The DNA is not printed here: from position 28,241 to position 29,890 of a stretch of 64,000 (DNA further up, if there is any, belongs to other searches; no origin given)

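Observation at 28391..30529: IPCT/DIPPS-like two-gene module: cytidylyltransferase plus fused NTP-transferase-like/CDP-alcohol phosphatidyltransferase membrane enzyme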

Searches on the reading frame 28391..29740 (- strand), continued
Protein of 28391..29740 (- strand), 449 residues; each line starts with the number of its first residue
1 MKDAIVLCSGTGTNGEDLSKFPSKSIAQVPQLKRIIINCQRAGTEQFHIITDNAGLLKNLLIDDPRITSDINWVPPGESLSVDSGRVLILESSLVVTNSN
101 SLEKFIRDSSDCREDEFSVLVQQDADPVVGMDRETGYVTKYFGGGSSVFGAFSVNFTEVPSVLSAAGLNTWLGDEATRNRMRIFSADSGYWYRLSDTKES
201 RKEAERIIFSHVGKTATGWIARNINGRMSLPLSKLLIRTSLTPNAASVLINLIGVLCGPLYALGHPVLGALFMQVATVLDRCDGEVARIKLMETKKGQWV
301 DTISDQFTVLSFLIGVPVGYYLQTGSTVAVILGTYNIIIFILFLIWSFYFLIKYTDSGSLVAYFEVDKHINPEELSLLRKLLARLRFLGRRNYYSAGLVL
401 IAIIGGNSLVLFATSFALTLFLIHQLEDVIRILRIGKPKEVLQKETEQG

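Call 37: find_related_loci(query=A2, collection=genome_contigs, flank=10000)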
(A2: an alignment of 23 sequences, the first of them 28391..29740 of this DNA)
Query A2 (449 aa) in genome_contigs; peptide patterns used: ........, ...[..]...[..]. (x = any residue, [..] = any of these).
289 stretches matched a pattern; 134 encode a relative of the query (tblastn E <= 1e-3); the best 80 are kept; 80 distinct loci.
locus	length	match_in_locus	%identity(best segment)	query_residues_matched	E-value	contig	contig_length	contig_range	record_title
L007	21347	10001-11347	96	1-449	0e+0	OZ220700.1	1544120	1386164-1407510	MAG: Thermodesulfobacteriota bacterium isolate c78cfef9-89c4-44c9-956d-f6b471e4c892 genome assembly, chromosome: 1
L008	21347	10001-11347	96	1-449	0e+0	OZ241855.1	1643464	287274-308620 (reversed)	MAG: Thermodesulfobacteriota bacterium isolate bf97cff6-840b-426a-aed0-598d6d542999 genome assembly, chromosome: 1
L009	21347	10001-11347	96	1-449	0e+0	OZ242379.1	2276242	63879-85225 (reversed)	MAG: Thermodesulfobacteriota bacterium isolate 9d136334-0537-4e9a-b9f8-abb272cb9b29 genome assembly, chromosome: 1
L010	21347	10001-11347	94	1-449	0e+0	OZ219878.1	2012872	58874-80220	MAG: Thermodesulfobacteriota bacterium isolate 5b8d878f-b741-4c1d-a9b4-bc29eff46044 genome assembly, chromosome: 1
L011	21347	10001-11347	94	1-449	0e+0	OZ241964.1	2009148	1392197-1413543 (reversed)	MAG: Thermodesulfobacteriota bacterium isolate f5ee5f3d-b5e6-4f91-bea9-ad3977f1f42d genome assembly, chromosome: 1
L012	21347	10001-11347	94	1-449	0e+0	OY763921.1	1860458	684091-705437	MAG: Thermodesulfobacteriota bacterium isolate 558d1e46-7206-424d-903a-c7a0170f7b97 genome assembly, chromosome: 1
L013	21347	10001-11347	94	1-449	0e+0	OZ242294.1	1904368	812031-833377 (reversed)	MAG: Thermodesulfobacteriota bacterium isolate dbd6f23f-7201-4405-b442-69d0362d048f genome assembly, chromosome: 1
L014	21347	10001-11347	93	1-449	0e+0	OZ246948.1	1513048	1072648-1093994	MAG: Thermodesulfobacteriota bacterium isolate d696c60b-6efb-4378-b5c3-90a1f47793ec genome assembly, chromosome: 1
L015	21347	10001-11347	92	1-449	0e+0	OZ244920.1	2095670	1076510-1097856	MAG: Thermodesulfobacteriota bacterium isolate b9bca27b-65d2-4e2f-9395-4ed0975bd336 genome assembly, chromosome: 1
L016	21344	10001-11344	94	1-448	0e+0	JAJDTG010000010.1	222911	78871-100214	MAG: Candidatus Dadabacteria bacterium isolate jk18x11bins.6 k141_822077, whole genome shotgun sequence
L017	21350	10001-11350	94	1-449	0e+0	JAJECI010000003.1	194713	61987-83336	MAG: Candidatus Dadabacteria bacterium isolate jk18xAbins.11 k141_1340669, whole genome shotgun sequence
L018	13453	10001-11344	89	1-448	0e+0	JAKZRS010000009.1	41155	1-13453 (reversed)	MAG: Thermodesulfobacteriota bacterium isolate Langseth_MAG_00013 Langseth_MAG_00013_000000000009, whole genome shotgun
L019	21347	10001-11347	89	1-449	0e+0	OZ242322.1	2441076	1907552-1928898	MAG: Thermodesulfobacteriota bacterium isolate 3e42ac3d-59cd-46c6-8b9e-c6275ce6f8c4 genome assembly, chromosome: 1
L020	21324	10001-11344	88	1-448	0e+0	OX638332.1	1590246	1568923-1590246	MAG: Candidatus Dadabacteria bacterium isolate 28c7ac20-cd97-4a81-9be0-f5b43b5a8d2b genome assembly, chromosome: 1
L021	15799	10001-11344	87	1-448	0e+0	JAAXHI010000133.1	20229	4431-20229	MAG: Candidatus Poribacteria bacterium isolate Plut_88885 unfiltered_Plut_88885_genomic_contig_840316, whole genome shot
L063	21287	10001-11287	46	1-432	4e-119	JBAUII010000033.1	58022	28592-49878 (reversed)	MAG: Thermodesulfobacteriota bacterium isolate MFD09513_ilm_asm_bin6 k127_98329, whole genome shotgun sequence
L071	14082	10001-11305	43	1-438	8e-112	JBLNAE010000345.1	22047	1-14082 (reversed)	MAG: Ignavibacteriales bacterium isolate MAG185 PRJNA951521_bin43_renamed_344, whole genome shotgun sequence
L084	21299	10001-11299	42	1-434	3e-103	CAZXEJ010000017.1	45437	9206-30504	MAG TPA_asm: uncultured Spirochaetia bacterium isolate SRP216583_co2_250 genome assembly, contig: NODE_377_length_45437_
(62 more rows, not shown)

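Call 43: search_protein_families(library=pfam, proteins=[L071:11894-12706:+, L071:12924-14081:+, L071:8887-9321:+, L071:7830-8642:-, L071:5405-6388:+, L084:11439-12596:+, L084:12678-13829:+, L063:11796-12743:+, L063:8380-8934:-, L063:5127-7838:-], max_evalue=0.001)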
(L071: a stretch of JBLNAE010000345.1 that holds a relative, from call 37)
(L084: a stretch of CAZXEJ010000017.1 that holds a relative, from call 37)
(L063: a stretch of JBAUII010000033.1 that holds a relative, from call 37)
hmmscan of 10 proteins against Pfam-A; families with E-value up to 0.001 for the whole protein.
L071:11894-12706:+ (270 aa): 2 families
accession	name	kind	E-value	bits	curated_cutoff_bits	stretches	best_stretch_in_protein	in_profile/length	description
PF00483.29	NTP_transferase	-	6.1e-17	62.5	21.2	1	11-245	1-241/245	Nucleotidyl transferase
PF12804.13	NTP_transf_3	-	2.5e-11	44.4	27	1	12-150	1-127/160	MobA-like NTP transferase domain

L071:12924-14081:+ (385 aa): 3 families
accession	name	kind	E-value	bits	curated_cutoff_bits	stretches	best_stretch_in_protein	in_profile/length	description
PF00534.26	Glycos_transf_1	-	1.3e-32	113.1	26.4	1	188-348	9-172/172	Glycosyl transferases group 1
PF13692.12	Glyco_trans_1_4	-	4.4e-23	82.6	27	1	196-333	3-141/142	Glycosyl transferases group 1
PF13439.12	Glyco_transf_4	-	8.3e-15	55.7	28.5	1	14-177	1-169/170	Glycosyltransferase Family 4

L071:8887-9321:+ (144 aa): 1 family
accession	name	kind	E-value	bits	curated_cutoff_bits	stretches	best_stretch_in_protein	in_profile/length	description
PF18914.6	DUF5666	-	0.00067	20.3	27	0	56-102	1-48/60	Domain of unknown function (DUF5666)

L071:7830-8642:- (270 aa): 3 families
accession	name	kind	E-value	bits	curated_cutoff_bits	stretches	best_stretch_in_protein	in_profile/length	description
PF13561.12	adh_short_C2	-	2.8e-44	151.9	27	1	17-266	1-234/236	Enoyl-(Acyl carrier protein) reductase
PF00106.31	adh_short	-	6.5e-26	91.4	26.6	1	12-216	2-190/195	short chain dehydrogenase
PF08659.16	KR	-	9.4e-06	26.1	22.6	0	11-86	1-76/180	KR domain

L071:5405-6388:+ (327 aa): 1 family
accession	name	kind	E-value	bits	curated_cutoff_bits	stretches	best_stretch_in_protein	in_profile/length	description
PF04055.27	Radical_SAM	-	4.3e-15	56.7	29.5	1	37-186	2-164/166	Radical SAM superfamily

L084:11439-12596:+ (385 aa): 5 families
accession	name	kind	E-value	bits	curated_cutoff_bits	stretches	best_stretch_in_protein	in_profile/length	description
PF13692.12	Glyco_trans_1_4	-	5.8e-19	69.2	27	1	196-345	2-142/142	Glycosyl transferases group 1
PF00534.26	Glycos_transf_1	-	1.6e-18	67.3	26.4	1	184-358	4-171/172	Glycosyl transferases group 1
PF13439.12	Glyco_transf_4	-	1.7e-18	67.7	28.5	1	21-174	8-169/170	Glycosyltransferase Family 4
PF13579.12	Glyco_trans_4_4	-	8.3e-12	46.2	29.7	1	20-170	6-158/158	Glycosyl transferase 4-like domain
PF13524.12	Glyco_trans_1_2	-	1.4e-07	32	25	1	225-373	16-143/144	Glycosyl transferase-like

L084:12678-13829:+ (383 aa): 6 families
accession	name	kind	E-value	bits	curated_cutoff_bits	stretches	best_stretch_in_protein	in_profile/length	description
PF13692.12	Glyco_trans_1_4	-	7.4e-29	101.3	27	1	193-341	2-140/142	Glycosyl transferases group 1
PF00534.26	Glycos_transf_1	-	3e-26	92.4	26.4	1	179-354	2-169/172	Glycosyl transferases group 1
PF13524.12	Glyco_trans_1_2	-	4.4e-16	59.6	25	1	213-371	8-143/144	Glycosyl transferase-like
PF13579.12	Glyco_trans_4_4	-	3.2e-06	28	29.7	1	20-163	6-156/158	Glycosyl transferase 4-like domain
PF13439.12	Glyco_transf_4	-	4.3e-06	27.3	28.5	1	21-171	8-169/170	Glycosyltransferase Family 4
PF20706.3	GT4-conflict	-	0.00035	20.1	26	0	183-369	193-384/385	Family 4 Glycosyltransferase in conflict systems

L063:11796-12743:+ (315 aa): 1 family
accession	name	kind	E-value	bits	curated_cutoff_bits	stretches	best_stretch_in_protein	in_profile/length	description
PF11376.13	DUF3179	-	9.2e-86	288.3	27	1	50-281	1-232/292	Protein of unknown function (DUF3179)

L063:8380-8934:- (184 aa): 0 families

L063:5127-7838:- (903 aa): 2 families
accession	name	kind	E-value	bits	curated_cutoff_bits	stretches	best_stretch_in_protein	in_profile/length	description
PF22422.2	MGH1-like_GH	-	8.2e-29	101.7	27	2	423-529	1-113/356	Mannosylglycerate hydrolase MGH1-like glycoside hydrolase domain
PF03200.22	Glyco_hydro_63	-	2.3e-08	33.7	22.4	1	697-783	361-428/492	Glycosyl hydrolase family 63 C-terminal domain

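Call 45: search_solved_structures(query=A1, max_evalue=0.01, show_alignments=4)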
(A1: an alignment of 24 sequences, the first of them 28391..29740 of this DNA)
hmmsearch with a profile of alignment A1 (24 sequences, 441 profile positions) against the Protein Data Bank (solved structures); distinct sequences matched with E-value up to 0.01: 7.
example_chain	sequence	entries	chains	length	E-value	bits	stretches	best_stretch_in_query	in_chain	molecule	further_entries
4o6m_A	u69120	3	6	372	1.8e-25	92.9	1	189-334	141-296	AF2299, a CDP-alcohol phosphotransferase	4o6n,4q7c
4mnd_A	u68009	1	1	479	1.5e-19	73.4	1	170-333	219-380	CTP L-myo-inositol-1-phosphate cytidylyltransferase/CDP-L-myo-inositol myo-inositolphospho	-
5d92_D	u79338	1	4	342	2.7e-09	39.5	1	187-335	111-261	AF2299 protein,Phosphatidylinositol synthase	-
6wm5_A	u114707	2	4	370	3.4e-08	35.9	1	187-305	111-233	AfCTD-Phosphatidylinositol-phosphate synthase (PIPS) fusion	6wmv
5d91_A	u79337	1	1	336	5e-07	32.1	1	190-335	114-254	AF2299 protein,Phosphatidylinositol synthase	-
6h53_A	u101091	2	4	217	0.0017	20.4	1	217-305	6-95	CDP-diacylglycerol--inositol 3-phosphatidyltransferase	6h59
6h5a_A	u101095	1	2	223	0.0018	20.3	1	217-305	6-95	CDP-diacylglycerol--inositol 3-phosphatidyltransferase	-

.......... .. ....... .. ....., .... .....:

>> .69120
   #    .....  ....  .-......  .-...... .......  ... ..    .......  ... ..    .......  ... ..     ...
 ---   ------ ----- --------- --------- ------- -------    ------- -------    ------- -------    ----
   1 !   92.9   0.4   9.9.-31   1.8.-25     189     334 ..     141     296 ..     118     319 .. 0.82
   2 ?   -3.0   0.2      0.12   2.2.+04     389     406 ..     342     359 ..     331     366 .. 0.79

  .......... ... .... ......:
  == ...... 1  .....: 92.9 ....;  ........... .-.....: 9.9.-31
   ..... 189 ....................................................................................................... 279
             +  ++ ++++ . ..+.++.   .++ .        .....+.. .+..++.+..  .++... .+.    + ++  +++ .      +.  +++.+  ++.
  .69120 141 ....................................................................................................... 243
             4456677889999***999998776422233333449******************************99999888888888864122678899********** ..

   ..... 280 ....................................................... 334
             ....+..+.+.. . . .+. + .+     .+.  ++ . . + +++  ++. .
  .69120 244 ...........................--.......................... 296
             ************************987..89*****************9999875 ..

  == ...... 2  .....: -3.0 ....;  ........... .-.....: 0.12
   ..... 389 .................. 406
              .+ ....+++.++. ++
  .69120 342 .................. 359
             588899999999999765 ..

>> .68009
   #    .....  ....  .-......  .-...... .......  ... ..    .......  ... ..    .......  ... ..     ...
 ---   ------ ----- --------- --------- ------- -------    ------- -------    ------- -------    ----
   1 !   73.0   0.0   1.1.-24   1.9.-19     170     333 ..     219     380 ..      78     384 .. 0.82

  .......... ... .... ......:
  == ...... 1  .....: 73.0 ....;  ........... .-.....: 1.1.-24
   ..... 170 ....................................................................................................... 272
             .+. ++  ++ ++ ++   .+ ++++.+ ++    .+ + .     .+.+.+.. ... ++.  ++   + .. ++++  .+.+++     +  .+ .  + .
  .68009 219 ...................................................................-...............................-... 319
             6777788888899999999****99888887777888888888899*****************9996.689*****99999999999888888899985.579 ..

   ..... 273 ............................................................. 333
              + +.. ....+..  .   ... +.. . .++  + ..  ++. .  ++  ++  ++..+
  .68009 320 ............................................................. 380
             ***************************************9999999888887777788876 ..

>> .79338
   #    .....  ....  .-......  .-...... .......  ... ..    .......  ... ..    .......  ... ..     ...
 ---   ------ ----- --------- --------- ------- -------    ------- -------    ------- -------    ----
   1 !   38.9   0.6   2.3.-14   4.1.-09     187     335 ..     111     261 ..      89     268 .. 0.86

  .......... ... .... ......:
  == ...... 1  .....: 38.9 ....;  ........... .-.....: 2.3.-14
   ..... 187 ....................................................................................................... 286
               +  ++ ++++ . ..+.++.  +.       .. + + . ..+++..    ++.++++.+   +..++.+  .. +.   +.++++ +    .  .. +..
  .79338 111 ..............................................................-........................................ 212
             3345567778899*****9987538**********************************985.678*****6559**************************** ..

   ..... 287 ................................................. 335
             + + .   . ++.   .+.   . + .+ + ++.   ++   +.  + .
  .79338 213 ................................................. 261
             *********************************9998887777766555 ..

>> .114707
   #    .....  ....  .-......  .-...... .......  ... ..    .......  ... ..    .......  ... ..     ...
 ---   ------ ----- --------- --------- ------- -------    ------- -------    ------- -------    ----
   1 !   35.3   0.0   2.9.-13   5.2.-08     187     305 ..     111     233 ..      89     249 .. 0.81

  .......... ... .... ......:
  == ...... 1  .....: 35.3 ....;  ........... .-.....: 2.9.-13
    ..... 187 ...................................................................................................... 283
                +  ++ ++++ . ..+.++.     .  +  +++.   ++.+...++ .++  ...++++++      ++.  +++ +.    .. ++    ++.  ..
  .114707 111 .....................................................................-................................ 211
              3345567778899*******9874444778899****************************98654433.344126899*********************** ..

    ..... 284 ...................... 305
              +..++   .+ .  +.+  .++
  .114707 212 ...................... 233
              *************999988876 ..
